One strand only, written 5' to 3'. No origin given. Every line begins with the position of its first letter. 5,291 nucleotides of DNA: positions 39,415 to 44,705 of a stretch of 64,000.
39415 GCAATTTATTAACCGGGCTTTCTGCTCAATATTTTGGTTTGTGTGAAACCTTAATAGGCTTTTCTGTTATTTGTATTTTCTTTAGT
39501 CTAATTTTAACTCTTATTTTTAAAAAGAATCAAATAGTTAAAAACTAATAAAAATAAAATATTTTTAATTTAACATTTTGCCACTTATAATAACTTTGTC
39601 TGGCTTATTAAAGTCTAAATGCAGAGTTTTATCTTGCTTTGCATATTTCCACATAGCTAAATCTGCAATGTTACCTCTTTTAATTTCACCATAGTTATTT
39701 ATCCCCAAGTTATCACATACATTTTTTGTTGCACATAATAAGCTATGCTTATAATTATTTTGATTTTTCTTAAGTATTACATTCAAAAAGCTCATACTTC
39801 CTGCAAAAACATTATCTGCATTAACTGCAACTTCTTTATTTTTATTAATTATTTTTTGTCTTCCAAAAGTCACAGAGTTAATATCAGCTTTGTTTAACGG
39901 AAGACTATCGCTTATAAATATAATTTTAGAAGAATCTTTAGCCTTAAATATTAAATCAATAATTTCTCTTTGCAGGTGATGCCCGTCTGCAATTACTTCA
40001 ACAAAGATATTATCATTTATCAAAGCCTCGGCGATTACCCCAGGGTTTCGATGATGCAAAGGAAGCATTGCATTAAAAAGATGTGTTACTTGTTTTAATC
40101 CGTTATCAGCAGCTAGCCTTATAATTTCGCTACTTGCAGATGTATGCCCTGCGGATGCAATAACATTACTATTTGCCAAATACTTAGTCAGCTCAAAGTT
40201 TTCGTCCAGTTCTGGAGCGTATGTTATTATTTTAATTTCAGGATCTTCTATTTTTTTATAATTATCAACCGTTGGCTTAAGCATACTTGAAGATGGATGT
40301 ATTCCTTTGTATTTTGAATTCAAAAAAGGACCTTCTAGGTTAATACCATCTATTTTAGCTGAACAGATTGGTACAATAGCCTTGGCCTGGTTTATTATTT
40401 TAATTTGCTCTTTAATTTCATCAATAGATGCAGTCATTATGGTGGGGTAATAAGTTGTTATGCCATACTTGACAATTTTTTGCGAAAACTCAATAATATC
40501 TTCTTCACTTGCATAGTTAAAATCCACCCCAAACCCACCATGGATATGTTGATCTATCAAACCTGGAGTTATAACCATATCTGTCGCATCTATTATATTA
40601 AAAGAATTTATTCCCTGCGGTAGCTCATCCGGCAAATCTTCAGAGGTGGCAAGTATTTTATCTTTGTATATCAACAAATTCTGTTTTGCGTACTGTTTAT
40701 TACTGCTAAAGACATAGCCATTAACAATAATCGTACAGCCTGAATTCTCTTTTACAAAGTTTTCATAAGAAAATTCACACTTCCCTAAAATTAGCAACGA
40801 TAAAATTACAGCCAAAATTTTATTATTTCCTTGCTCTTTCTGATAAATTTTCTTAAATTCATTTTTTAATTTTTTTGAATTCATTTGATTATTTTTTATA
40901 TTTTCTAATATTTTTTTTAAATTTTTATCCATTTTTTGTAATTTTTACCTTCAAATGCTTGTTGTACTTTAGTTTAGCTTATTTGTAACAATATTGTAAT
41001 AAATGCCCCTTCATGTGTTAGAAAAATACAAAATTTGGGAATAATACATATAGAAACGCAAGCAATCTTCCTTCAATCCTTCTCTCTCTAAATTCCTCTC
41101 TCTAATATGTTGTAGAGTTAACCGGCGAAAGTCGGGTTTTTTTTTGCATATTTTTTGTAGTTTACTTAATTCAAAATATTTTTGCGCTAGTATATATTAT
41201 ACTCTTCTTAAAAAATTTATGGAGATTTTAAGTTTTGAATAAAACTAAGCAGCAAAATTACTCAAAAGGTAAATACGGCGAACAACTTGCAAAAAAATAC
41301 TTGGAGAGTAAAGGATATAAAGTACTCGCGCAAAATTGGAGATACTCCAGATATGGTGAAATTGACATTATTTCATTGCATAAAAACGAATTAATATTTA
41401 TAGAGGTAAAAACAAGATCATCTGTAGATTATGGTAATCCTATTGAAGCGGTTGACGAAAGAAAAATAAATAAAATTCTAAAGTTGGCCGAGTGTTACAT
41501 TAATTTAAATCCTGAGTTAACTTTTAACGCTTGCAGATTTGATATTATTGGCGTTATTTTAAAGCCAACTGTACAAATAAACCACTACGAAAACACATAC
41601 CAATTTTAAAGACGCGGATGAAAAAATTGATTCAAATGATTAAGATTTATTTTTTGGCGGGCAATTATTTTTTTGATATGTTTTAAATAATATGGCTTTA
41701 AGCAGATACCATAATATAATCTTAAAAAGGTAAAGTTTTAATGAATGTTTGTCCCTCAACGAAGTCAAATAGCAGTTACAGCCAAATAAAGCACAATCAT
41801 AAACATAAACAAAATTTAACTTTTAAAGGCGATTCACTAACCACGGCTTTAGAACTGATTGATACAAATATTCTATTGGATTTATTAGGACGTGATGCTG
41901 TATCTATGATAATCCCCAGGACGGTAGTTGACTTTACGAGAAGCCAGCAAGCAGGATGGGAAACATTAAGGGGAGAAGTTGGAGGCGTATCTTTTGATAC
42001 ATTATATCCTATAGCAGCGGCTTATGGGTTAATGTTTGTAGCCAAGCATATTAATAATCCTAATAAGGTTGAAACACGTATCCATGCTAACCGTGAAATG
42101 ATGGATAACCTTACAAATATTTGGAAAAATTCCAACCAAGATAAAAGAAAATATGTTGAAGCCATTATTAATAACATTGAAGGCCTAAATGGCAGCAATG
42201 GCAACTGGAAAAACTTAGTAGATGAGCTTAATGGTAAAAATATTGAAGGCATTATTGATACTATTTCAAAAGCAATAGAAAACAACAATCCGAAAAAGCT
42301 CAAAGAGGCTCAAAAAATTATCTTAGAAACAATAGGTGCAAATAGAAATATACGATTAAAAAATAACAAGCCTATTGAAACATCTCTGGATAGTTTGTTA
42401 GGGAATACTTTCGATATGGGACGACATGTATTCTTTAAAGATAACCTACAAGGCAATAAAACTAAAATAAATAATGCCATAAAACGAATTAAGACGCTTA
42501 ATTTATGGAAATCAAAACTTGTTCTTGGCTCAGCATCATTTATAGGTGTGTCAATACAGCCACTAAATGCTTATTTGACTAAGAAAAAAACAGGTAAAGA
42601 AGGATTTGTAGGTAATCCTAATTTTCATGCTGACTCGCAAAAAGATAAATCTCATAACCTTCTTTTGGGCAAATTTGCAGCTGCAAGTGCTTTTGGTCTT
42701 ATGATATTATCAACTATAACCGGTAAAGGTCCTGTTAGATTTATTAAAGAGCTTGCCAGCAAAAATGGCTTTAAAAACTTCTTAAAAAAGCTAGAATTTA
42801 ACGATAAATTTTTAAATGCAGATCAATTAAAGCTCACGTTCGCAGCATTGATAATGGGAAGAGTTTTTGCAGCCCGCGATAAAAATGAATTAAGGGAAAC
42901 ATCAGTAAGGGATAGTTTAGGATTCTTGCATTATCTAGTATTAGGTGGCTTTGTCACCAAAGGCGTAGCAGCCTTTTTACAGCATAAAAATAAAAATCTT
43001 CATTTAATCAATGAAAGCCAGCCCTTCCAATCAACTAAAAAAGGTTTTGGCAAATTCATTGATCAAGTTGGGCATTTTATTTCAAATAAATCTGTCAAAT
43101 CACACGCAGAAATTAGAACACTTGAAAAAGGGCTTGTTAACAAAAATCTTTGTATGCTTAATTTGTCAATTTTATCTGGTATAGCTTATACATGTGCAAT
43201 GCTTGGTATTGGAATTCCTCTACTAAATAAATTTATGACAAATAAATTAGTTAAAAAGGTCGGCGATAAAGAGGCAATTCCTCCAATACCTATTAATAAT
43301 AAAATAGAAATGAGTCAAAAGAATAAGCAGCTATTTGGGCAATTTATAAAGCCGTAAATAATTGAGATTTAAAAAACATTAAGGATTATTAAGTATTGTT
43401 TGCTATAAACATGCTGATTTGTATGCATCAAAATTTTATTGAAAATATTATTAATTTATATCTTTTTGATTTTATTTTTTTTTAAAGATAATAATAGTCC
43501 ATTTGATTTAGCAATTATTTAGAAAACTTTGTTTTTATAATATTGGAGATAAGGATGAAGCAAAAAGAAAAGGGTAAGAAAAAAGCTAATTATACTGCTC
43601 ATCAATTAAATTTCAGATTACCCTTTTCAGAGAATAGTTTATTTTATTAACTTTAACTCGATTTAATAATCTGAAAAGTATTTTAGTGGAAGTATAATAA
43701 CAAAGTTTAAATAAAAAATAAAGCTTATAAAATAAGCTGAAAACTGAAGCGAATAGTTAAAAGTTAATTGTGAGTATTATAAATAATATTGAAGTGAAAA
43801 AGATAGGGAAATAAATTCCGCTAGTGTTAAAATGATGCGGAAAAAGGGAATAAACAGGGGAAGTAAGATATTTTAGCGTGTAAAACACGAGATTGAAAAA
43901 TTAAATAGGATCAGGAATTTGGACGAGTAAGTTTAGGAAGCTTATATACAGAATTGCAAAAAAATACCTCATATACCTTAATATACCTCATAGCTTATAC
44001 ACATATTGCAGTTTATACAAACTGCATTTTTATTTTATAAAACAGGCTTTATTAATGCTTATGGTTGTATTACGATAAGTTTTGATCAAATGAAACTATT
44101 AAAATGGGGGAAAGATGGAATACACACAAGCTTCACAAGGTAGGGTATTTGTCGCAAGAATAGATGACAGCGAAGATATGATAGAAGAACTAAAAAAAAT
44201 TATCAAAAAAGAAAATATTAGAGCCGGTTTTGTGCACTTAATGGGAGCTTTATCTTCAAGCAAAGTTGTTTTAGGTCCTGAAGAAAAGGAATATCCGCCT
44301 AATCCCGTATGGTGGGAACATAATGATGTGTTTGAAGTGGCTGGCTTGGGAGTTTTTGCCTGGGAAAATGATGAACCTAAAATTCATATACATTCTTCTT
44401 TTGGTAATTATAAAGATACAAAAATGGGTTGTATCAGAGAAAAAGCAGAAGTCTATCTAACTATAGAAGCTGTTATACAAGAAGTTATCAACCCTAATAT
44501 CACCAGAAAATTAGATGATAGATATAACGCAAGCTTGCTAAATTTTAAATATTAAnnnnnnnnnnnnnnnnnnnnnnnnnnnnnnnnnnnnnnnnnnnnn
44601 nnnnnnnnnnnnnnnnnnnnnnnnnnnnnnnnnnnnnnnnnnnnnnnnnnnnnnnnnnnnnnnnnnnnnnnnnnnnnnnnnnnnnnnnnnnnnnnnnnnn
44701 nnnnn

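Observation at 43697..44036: GGA-motif-dense, cytosine-poor intergenic RNA candidate downstream of repeat copy C, capped by a clean intrinsic terminator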

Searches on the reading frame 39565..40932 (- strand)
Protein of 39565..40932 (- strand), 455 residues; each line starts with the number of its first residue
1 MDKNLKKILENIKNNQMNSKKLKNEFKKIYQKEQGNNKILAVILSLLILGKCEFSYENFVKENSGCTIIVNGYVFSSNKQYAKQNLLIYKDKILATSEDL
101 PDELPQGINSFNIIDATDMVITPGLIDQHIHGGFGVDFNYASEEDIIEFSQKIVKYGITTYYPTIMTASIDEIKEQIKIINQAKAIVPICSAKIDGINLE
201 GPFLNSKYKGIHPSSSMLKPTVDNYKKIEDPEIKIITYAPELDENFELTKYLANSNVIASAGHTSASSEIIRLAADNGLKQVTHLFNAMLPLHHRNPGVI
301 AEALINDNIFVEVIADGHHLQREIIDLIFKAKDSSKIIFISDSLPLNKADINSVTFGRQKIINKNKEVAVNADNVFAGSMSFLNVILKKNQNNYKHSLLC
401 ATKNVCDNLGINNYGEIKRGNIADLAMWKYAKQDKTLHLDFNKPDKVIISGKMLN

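Call 10: search_protein_families(library=pfam, proteins=[window:39565-40932:-])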
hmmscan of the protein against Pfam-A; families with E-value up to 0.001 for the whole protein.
window:39565-40932:- (455 aa): 1 family
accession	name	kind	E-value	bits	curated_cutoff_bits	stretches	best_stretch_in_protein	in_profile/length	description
PF01979.26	Amidohydro_1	-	1e-19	71.4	25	1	120-453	1-344/345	Amidohydrolase family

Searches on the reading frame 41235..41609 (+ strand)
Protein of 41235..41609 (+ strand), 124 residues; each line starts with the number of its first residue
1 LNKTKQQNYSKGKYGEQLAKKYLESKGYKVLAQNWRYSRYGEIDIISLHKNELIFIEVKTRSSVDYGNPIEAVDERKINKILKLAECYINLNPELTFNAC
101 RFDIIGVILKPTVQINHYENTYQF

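Call 72: search_protein_families(library=pfam, proteins=[window:41235-41609:+], max_evalue=0.01)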
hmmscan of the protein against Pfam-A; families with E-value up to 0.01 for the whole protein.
window:41235-41609:+ (124 aa): 6 families
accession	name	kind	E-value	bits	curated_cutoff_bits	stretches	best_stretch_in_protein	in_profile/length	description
PF02021.23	UPF0102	-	2.4e-29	102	23.6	1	15-107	1-80/80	Uncharacterised protein family UPF0102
PF08378.17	NERD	-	1.9e-09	38.4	22.1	1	11-68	1-64/111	Nuclease-related domain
PF04471.18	Mrr_cat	-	0.00032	21.2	21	1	16-78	10-66/115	Restriction endonuclease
PF01870.24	Hjc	-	0.0051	17.2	21.1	1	21-86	8-69/93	Archaeal holliday junction resolvase (hjc)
PF13635.12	DUF4143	-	0.0063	16.7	28.1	1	6-60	101-159/160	Domain of unknown function (DUF4143)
PF03008.20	DUF234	-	0.0089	16.9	22.5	0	28-62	57-91/100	Archaea bacterial proteins of unknown function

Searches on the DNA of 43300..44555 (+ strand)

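Call 8: search_rna_families(source=window, start=43300, end=44200, threshold=evalue, max_evalue=10, show_alignments=3)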
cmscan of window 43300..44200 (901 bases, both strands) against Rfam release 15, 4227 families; matches with E-value up to 10: 5.
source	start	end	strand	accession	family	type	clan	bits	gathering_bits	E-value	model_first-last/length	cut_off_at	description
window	43618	43648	-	RF02929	algC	Cis-reg;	-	16.1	33.8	3.8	1-52/52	no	algC RNA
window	43555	43611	-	RF03056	RAGATH-35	Gene; sRNA;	-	15.2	38.9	9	1-87/87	no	RAGATH-35 RNA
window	43991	44041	+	RF01043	MIR1023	Gene; miRNA;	-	13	90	8.8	1-165/165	no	MIR1023 microRNA precursor family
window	43548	43575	+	RF01306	sR52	Gene; snRNA; snoRNA; CD-box;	-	12.9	50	6.9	1-60/60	no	Small nucleolar RNA sR52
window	43839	43879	+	RF02158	NPPA-AS1_3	Gene; lncRNA;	-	11.8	55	7.7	1-108/108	no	NPPA antisense RNA 1 conserved region 3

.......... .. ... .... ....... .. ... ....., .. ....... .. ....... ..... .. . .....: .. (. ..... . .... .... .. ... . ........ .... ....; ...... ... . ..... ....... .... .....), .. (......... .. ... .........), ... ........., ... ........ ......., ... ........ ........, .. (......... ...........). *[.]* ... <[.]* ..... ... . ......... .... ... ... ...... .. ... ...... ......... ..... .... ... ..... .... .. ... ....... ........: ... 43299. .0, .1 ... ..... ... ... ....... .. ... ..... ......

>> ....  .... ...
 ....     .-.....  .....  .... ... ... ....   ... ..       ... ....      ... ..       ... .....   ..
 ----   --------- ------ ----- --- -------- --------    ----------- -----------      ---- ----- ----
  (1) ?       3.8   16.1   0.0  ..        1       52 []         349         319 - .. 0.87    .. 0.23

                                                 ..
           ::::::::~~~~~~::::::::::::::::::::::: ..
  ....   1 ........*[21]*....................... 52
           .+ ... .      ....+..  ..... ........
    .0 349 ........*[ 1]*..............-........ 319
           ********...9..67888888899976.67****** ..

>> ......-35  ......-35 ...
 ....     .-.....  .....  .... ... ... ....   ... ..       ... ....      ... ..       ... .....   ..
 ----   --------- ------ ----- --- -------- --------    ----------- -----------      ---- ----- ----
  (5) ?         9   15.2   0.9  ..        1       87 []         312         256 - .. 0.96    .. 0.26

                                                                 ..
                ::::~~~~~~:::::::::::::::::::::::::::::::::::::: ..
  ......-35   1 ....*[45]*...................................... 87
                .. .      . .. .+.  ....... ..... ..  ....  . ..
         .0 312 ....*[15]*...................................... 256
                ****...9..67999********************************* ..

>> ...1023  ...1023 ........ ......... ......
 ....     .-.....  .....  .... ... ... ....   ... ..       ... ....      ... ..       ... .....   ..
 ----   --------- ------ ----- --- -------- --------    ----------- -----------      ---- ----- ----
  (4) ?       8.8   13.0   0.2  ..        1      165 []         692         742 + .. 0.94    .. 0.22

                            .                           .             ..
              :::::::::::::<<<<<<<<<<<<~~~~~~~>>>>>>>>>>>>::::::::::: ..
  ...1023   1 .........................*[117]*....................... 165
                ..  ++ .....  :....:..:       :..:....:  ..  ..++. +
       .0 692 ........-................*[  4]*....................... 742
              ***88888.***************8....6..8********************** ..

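Call 30: search_rna_families(sources=[L010, L002], threshold=evalue, max_evalue=0.1)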
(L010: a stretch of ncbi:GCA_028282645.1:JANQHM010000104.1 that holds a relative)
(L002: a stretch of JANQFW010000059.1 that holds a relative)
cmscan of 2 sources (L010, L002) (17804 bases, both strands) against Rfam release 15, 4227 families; matches with E-value up to 0.1: 0.
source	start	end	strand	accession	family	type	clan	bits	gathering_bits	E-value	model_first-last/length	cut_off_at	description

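Call 62: search_dna_similar(query=window:43540-44040:+, collection=plasmids, mode=distant, max_rows=5)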
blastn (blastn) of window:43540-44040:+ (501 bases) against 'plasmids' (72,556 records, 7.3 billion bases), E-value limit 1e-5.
No match.

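Call 63: search_dna_similar(query=window:43540-44040:+, collection=phages, mode=distant, max_rows=5)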
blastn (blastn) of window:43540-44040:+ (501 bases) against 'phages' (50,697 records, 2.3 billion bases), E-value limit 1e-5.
No match.

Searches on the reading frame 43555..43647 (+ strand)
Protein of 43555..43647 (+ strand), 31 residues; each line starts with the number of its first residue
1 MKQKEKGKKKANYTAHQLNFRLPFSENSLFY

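Call 74: search_protein_families(library=ncbifam, proteins=[window:43555-43647:+], max_evalue=10)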
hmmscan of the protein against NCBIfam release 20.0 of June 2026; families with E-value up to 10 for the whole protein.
seq(31 aa): 0 families

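Call 75: search_protein_families(library=pfam, proteins=[window:43555-43647:+], max_evalue=10)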
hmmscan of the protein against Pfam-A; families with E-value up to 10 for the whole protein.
seq(31 aa): 0 families

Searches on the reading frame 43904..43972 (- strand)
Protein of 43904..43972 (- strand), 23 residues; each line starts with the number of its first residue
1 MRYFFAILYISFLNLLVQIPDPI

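Call 74: search_protein_families(library=ncbifam, proteins=[window:43904-43972:-], max_evalue=10)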
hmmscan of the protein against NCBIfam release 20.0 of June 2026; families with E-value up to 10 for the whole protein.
seq(23 aa): 0 families

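Call 75: search_protein_families(library=pfam, proteins=[window:43904-43972:-], max_evalue=10)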
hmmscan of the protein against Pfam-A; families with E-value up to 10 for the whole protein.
seq(23 aa): 0 families
